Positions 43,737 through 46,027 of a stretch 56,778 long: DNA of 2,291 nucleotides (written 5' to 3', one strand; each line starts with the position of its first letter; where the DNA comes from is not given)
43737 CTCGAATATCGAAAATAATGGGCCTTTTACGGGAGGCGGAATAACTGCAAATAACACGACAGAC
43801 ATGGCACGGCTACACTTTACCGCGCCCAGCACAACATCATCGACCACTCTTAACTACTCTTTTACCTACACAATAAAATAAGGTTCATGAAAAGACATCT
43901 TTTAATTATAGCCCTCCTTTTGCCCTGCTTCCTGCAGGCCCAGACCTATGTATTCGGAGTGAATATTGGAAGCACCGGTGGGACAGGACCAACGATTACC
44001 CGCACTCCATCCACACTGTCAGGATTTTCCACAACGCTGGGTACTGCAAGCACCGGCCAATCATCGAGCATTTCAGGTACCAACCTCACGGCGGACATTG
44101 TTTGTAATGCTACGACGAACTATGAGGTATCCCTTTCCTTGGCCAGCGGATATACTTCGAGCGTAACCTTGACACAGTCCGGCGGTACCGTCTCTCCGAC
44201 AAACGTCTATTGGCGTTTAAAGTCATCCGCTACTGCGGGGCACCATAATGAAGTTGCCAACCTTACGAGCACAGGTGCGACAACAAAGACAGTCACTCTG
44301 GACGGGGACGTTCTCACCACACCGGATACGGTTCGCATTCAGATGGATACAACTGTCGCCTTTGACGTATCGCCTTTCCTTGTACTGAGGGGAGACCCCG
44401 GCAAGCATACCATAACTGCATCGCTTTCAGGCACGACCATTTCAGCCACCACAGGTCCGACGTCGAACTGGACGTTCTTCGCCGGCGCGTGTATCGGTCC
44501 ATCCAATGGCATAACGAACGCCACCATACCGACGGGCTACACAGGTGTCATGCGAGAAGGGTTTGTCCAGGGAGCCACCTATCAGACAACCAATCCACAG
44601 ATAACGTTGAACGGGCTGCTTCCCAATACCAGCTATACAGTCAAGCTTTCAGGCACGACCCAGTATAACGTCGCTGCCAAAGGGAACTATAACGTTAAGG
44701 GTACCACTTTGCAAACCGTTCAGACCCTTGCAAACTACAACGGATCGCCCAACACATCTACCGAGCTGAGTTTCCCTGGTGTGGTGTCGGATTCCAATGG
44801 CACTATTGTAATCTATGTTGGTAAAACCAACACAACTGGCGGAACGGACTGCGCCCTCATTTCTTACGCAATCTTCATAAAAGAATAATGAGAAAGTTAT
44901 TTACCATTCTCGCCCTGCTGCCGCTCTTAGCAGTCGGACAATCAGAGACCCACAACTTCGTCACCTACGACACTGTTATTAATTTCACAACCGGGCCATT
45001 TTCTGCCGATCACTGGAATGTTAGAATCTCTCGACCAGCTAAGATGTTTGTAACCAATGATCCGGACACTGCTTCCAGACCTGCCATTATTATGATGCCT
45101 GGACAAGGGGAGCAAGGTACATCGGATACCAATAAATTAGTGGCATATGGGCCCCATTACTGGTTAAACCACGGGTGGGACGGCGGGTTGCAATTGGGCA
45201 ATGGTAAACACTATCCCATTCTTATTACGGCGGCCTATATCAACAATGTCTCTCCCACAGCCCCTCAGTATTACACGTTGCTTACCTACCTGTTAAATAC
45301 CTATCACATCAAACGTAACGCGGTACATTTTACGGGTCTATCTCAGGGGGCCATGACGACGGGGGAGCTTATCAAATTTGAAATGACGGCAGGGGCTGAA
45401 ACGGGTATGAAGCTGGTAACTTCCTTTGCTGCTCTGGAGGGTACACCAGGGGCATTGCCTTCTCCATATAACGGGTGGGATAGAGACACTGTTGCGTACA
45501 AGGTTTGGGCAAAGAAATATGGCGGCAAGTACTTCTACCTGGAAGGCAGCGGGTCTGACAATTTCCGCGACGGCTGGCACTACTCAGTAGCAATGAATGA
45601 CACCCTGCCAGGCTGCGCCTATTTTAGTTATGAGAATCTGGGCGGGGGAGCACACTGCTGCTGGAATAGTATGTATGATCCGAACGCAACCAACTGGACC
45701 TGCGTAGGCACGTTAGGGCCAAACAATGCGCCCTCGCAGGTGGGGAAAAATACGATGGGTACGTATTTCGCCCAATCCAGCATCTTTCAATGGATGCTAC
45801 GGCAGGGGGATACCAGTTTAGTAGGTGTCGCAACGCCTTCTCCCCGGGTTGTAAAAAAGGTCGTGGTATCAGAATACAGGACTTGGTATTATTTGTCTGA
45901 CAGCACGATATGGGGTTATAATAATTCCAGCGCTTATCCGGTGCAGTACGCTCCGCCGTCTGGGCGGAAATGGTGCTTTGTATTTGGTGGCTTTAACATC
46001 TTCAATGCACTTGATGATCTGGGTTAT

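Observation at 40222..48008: Four consecutive proteins with textbook Bacteroidota Sec signal peptides (Gln at +1) where receptor-binding proteins are expected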

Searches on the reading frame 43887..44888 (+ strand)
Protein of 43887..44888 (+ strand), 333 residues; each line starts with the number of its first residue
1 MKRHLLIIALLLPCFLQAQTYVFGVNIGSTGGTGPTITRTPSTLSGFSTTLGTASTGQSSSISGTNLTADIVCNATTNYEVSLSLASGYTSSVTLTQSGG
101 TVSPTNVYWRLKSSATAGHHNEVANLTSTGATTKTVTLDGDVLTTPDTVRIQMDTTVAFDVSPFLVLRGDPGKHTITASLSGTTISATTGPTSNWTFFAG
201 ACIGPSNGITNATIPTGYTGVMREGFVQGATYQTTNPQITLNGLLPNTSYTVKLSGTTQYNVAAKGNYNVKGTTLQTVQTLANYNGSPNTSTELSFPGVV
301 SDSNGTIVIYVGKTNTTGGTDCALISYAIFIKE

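Call 5: search_protein_families(library=pfam, proteins=[window:43887-44888:+], max_evalue=0.01)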
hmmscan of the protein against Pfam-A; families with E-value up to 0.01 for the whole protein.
window:43887-44888:+ (333 aa): 0 families

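Call 6: search_protein_families(library=phrogs, proteins=[window:43887-44888:+], max_evalue=0.01)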
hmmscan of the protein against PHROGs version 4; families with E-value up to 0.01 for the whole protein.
window:43887-44888:+ (333 aa): 0 families

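Call 10: search_protein_families(library=ncbifam, proteins=[window:43887-44888:+], max_evalue=0.01)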
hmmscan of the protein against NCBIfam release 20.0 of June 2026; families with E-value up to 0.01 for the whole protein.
window:43887-44888:+ (333 aa): 0 families

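Call 19: search_protein_families(library=pfam, proteins=[window:43887-44888:+], max_evalue=1)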
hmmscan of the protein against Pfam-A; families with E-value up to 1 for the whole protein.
window:43887-44888:+ (333 aa): 2 families
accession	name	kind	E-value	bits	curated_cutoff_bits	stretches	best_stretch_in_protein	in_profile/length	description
PF20536.3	DUF6751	-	0.063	13.8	27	1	232-285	34-86/113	Family of unknown function (DUF6751)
PF17509.7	DUF5440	-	0.19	11.8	27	1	262-311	17-66/93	Family of unknown function (DUF5440)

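Call 49: find_homologous_proteins(query=window:43887-44888:+)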
Query window:43887-44888:+ (333 aa): 21 proteins with E <= 0.001 among 6524 candidates.
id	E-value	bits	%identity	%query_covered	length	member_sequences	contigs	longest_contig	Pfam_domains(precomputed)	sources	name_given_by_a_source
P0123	1.3e-206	703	100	100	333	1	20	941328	-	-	-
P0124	4.7e-177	606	87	100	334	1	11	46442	-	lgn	-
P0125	9.0e-44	168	41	34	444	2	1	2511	PF18962.8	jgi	jgi:hypothetical protein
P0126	1.2e-42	164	37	90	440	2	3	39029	-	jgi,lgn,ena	-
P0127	5.3e-39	152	35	87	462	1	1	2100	-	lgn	-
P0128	2.0e-33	134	51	30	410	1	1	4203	PF22073.3,PF18962.8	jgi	jgi:hypothetical protein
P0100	1.8e-29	121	39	75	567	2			-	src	-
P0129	1.4e-26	111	38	79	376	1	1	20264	PF18962.8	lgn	-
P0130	2.8e-23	101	54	34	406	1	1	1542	-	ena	-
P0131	1.9e-16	78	43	33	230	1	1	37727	-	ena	-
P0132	1.7e-14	72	50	35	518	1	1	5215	-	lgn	-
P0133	5.0e-14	70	49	35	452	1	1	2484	PF21722.5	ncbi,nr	ncbi:MAG TPA: hypothetical protein VHI52_19005, partial [Verrucomicrobiae bacterium]|nr:hypothetical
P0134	1.4e-13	69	50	35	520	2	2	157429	-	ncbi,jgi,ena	-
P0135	3.2e-13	68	46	34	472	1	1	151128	-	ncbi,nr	ncbi:MAG: hypothetical protein IT462_07455 [Planctomycetes bacterium]|nr:hypothetical protein [Planc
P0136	1.8e-12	65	28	83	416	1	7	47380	-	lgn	-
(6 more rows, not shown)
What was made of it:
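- g2 also has CTD-bearing homologues (call 49).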

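Call 70: predict_structure(alignment_id=A3)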
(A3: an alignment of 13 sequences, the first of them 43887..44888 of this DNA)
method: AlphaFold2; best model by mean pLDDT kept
length: 333 residues; sequences in the alignment: 13
mean_pLDDT: 63.0   pTM: 0.44
mean pLDDT of the five models: 63.0, 62.6, 59.2, 58.8, 58.2
residues with pLDDT >= 90: 88; 70-90: 55; 50-70: 48; < 50: 142
segments of 3 or more residues with pLDDT < 50: 1-31, 145-183, 191-236, 258-264, 283-291, 313-322
pLDDT, mean of each block of 10 residues (from residue 1): 38 42 43 80 88 91 96 97 96 97 98 90 93 92 56 33 31 41 52 37 32 31 29 44 75 59 55 70 46 75 75 41 55 70
secondary structure, 60 per line:
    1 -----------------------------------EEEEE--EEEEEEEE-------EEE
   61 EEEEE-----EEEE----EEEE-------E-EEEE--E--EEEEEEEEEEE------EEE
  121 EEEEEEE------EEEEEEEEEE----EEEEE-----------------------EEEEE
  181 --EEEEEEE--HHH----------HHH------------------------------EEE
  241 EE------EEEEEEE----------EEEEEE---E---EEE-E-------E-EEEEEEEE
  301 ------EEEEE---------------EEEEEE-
elements in order: E36-40 E43-50 E58-65 E71-74 E79-82 E92-95 E101-111 E118-127 E134-143 E148-152 E176-180 E183-189 E238-242 E249-255 E266-271 E279-281 E293-300 E307-311 E327-332
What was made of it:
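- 43887..44888 (+): g2: 333-aa exported Ig-like plus CBM-like protein; signal peptide residues 1-18 (43887-43940). The AF2 Ig-like domain 33-143 is confident and the rest is poor (call 70).
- Tried and rejected: g2 full-length model: only the Ig-like domain is confident (call 70).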

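Call 109: fold_search(model_id=the predicted structure, library=pdb)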
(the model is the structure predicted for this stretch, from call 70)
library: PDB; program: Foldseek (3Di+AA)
matches with E <= 10: 1704; with E <= 0.001: 30
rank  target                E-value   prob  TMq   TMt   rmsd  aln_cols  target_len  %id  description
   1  4zmh_B                9.1e-06  1.00  0.25  0.12  13.5       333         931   10  Crystal structure of a five-domain GH115 alpha-Glucuronidase from the Marine Bacterium Saccharophagus degradans 2-40T (released 2016-05-04)
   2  2bzd_C                9.6e-06  1.00  0.25  0.16  13.5       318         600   10  Galactose recognition by the carbohydrate-binding module of a bacterial sialidase. (released 2005-08-19)
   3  4zmh_A                1.6e-05  1.00  0.27  0.12  13.5       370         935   10  Crystal structure of a five-domain GH115 alpha-Glucuronidase from the Marine Bacterium Saccharophagus degradans 2-40T (released 2016-05-04)
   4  2ber                  1.8e-05  1.00  0.25  0.16  12.6       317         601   10  Y370G Active Site Mutant of the Sialidase from Micromonospora viridifaciens in complex with beta-Neu5Ac (sialic acid). (released 2005-04-04)
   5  9fh8_A                1.9e-05  1.00  0.26  0.29  11.1       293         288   10  Crystal structure of the SPD-2 domain of Apis dorsata CEP192 (released 2025-03-26)
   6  1eut                  2.1e-05  1.00  0.25  0.15  14.1       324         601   11  SIALIDASE, LARGE 68KD FORM, COMPLEXED WITH GALACTOSE (released 1997-01-11)
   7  2bzd_A                2.2e-05  1.00  0.25  0.15  14.3       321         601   10  Galactose recognition by the carbohydrate-binding module of a bacterial sialidase. (released 2005-08-19)
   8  1w8o_A                4.0e-05  1.00  0.25  0.15  13.5       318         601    9  Contribution of the Active Site Aspartic Acid to Catalysis in the Bacterial Neuraminidase from Micromonospora viridifa (released 2004-09-29)
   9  1wcq_A                9.0e-05  1.00  0.25  0.15  14.4       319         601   10  Mutagenesis of the Nucleophilic Tyrosine in a Bacterial Sialidase to Phenylalanine. (released 2005-10-12)
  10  2f6a_B                9.9e-05  0.96  0.20  0.21  18.0       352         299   12  Collagen Adhesin and Collagen Complex Structure (released 2006-12-12)
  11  2qqi                  1.1e-04  1.00  0.25  0.26  20.1       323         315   11  Crystal Structure of the b1b2 Domains from Human Neuropilin-1 (released 2007-11-20)
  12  3f84_B                1.6e-04  1.00  0.29  0.30  14.6       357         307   10  Structure of fusion complex of major pilin CfaB and major pilin CfaB of CFA/I pilus from ETEC E. coli (released 2009-08-11)
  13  1wcq_C                1.9e-04  1.00  0.23  0.14  13.6       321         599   12  Mutagenesis of the Nucleophilic Tyrosine in a Bacterial Sialidase to Phenylalanine. (released 2005-10-12)
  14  2c26                  2.0e-04  0.77  0.16  0.18  14.8       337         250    9  Structural basis for the promiscuous specificity of the carbohydrate- binding modules from the beta-sandwich super famil (released 2005-10-18)
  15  7som_D                2.2e-04  1.00  0.27  0.07  13.5       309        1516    9  Ciliary C2 central pair apparatus isolated from Chlamydomonas reinhardtii (released 2022-04-13)
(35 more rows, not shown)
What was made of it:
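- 43887..44888 (+): Foldseek matches to Ig + CBM arrangements of glycosidases, at low TM (call 109).
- Tried and rejected: The Foldseek matches are generic Ig + CBM (call 109).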

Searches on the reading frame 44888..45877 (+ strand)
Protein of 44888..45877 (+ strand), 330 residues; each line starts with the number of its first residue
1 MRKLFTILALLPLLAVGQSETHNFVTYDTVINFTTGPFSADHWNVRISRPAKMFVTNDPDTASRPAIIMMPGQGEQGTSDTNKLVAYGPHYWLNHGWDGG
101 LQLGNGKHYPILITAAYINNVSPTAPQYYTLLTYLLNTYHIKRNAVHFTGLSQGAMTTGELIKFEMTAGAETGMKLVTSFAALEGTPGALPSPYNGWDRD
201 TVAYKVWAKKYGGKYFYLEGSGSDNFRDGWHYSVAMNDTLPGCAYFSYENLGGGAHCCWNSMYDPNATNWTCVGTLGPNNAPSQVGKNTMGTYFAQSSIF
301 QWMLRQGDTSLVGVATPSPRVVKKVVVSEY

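Call 82: predict_structure(alignment_id=A4)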
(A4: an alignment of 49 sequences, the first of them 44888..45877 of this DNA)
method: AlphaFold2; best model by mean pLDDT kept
length: 330 residues; sequences in the alignment: 49
mean_pLDDT: 91.9   pTM: 0.89
mean pLDDT of the five models: 91.9, 91.5, 91.3, 91.2, 90.4
residues with pLDDT >= 90: 269; 70-90: 38; 50-70: 11; < 50: 12
segments of 3 or more residues with pLDDT < 50: 320-330
pLDDT, mean of each block of 10 residues (from residue 1): 83 75 96 94 98 93 96 97 97 97 94 98 97 97 97 97 97 98 95 96 98 97 86 98 96 79 96 96 96 97 96 61 43
secondary structure, 60 per line:
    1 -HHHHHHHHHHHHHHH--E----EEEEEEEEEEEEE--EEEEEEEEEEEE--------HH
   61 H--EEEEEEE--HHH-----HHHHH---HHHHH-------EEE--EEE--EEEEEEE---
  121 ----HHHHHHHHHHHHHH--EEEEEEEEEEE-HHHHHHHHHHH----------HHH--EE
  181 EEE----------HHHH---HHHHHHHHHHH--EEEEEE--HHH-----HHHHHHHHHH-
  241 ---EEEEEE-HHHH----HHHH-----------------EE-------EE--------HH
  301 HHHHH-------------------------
elements in order: H2-16 E24-36 E39-50 E64-70 H81-85 H89-93 E101-103 E106-108 E111-117 H125-138 E141-151 H153-163 E179-183 H194-197 H201-211 E214-219 H230-239 E244-249 H251-254 H259-262 H299-305
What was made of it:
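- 44939..45832 (+): g3 alpha/beta-hydrolase esterase domain (residues 18-315). AF2 pLDDT 92 (call 82).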

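Call 84: fold_search(model_id=the predicted structure, library=pdb)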
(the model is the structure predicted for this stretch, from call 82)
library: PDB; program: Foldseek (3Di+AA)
matches with E <= 10: 1242; with E <= 0.001: 817
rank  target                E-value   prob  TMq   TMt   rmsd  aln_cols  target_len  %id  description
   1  4q82_B                1.7e-08  1.00  0.48  0.65   5.0       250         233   12  Crystal Structure of Phospholipase/Carboxylesterase from Haliangium ochraceum (released 2014-05-14)
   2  4q82_A                5.2e-08  1.00  0.47  0.64   5.2       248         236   13  Crystal Structure of Phospholipase/Carboxylesterase from Haliangium ochraceum (released 2014-05-14)
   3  5hc2_A                1.4e-07  1.00  0.38  0.37   7.3       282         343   14  Structure of esterase Est22 mutant-S188A with p-nitrophenol (released 2017-01-18)
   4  5hc3_D                2.3e-07  1.00  0.32  0.31  11.0       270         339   13  The structure of esterase Est22 (released 2017-01-18)
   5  4wy5_A                3.3e-07  1.00  0.40  0.42   9.0       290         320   12  Structural analysis of two fungal esterases from Rhizomucor miehei explaining their substrate specificity (released 2015-07-01)
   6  6sya_A                3.5e-07  1.00  0.38  0.37   8.8       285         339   13  STRUCTURE OF S192A-ESTER-HYDROLASE EH3 FROM THE METAGENOME OF MARINE SEDIMENTS AT MILAZZO HARBOR (SICILY, ITALY) COMPL (released 2021-04-07)
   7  1vz2                  3.5e-07  1.00  0.38  0.20   8.8       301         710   12  PROLYL OLIGOPEPTIDASE FROM PORCINE BRAIN, Y73C/V427C/C255T MUTANT (released 2004-07-01)
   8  5hc4_C                3.9e-07  1.00  0.38  0.37   9.4       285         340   13  Structure of esterase Est22 (released 2017-01-18)
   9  3g8y                  3.9e-07  1.00  0.39  0.34  13.6       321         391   11  CRYSTAL STRUCTURE OF A PUTATIVE HYDROLASE (BVU_4111) FROM BACTEROIDES VULGATUS ATCC 8482 AT 1.90 A RESOLUTION (released 2009-02-24)
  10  5hc3_A                4.2e-07  1.00  0.40  0.39   6.7       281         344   13  The structure of esterase Est22 (released 2017-01-18)
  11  5vol_A                5.7e-07  1.00  0.46  0.56   5.6       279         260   14  Bacint_04212 ferulic acid esterase (released 2017-07-19)
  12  5hc3_C                6.0e-07  1.00  0.38  0.37   9.4       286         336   13  The structure of esterase Est22 (released 2017-01-18)
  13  1e5t                  6.0e-07  1.00  0.38  0.19   8.4       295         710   12  PROLYL OLIGOPEPTIDASE FROM PORCINE BRAIN, MUTANT (released 2000-10-01)
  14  1u4n                  6.0e-07  1.00  0.37  0.39  11.0       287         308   13  Crystal Structure Analysis of the M211S/R215L EST2 mutant (released 2004-10-05)
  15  7z2v_B                6.4e-07  1.00  0.37  0.44   8.7       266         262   10  Ferulic acid esterase variant S114A from Lactobacillus buchneri (released 2022-11-30)
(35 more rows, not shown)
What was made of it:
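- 44939..45832 (+): Foldseek to carboxylesterases and ferulic acid esterases (call 84).
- On Alpha/beta-hydrolase carboxylesterase (g3 N-domain): AF2 pLDDT 92 and Foldseek probability 1.0 to esterases (calls 82, 84).
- The esterase fold is confident (calls 82, 84).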

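Call 110: fold_search(model_id=the predicted structure, library=viral)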
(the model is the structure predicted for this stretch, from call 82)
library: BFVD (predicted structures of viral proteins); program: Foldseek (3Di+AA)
matches with E <= 10: 355; with E <= 0.001: 25
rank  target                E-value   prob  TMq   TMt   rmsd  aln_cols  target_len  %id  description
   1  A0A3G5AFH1            4.3e-06  1.00  0.25  0.31  12.1       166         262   17  Lipase (Fragment) [Hyperionvirus sp.]
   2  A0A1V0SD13            7.4e-06  1.00  0.37  0.43   7.1       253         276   12  Alpha/beta hydrolase family protein [Indivirus ILV1]
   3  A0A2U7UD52            9.5e-06  1.00  0.32  0.38  14.2       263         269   11  Abhydrolase incomplete domain containing protein [Pandoravirus neocaledonia]
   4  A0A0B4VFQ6            1.1e-05  1.00  0.34  0.38  17.2       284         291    9  Esterase [Tipula oleracea nudivirus]
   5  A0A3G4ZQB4            1.6e-05  1.00  0.41  0.39   6.0       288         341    9  Alpha/beta hydrolase fold-3 domain-containing protein [Terrestrivirus sp.]
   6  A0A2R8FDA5            2.1e-05  1.00  0.38  0.39   7.1       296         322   11  Alpha/beta hydrolase [Brazilian cedratvirus IHUMI]
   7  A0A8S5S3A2            2.4e-05  1.00  0.40  0.26   9.3       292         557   11  Esterase/lipase [Siphoviridae sp. ctBLh2]
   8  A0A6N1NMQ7            2.4e-05  1.00  0.35  0.41  20.2       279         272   10  Alpha/beta hydrolase family protein [Tupanvirus soda lake]
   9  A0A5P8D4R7            2.7e-05  1.00  0.43  0.55   5.8       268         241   10  Uncharacterized protein [Gordonia phage Jabberwocky]
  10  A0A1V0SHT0            2.9e-05  1.00  0.37  0.22   8.4       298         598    9  prolyl oligopeptidase [Klosneuvirus KNV1]
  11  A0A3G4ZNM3            3.1e-05  1.00  0.41  0.41   6.7       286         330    9  Alpha/beta hydrolase family protein [Terrestrivirus sp.]
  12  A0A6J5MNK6            3.5e-05  1.00  0.30  0.37  11.2       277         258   11  Alpha/beta hydrolase fold-3 [uncultured Caudovirales phage]
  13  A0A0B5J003            3.9e-05  1.00  0.32  0.33  15.5       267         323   12  Lipase/esterase [Pandoravirus inopinatum]
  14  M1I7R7                5.3e-05  1.00  0.36  0.27   6.6       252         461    7  (no name in the UniProt tables at hand)
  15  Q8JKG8                5.6e-05  0.99  0.32  0.16  22.3       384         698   10  Carboxylesterase [Heliothis zea nudivirus 1]
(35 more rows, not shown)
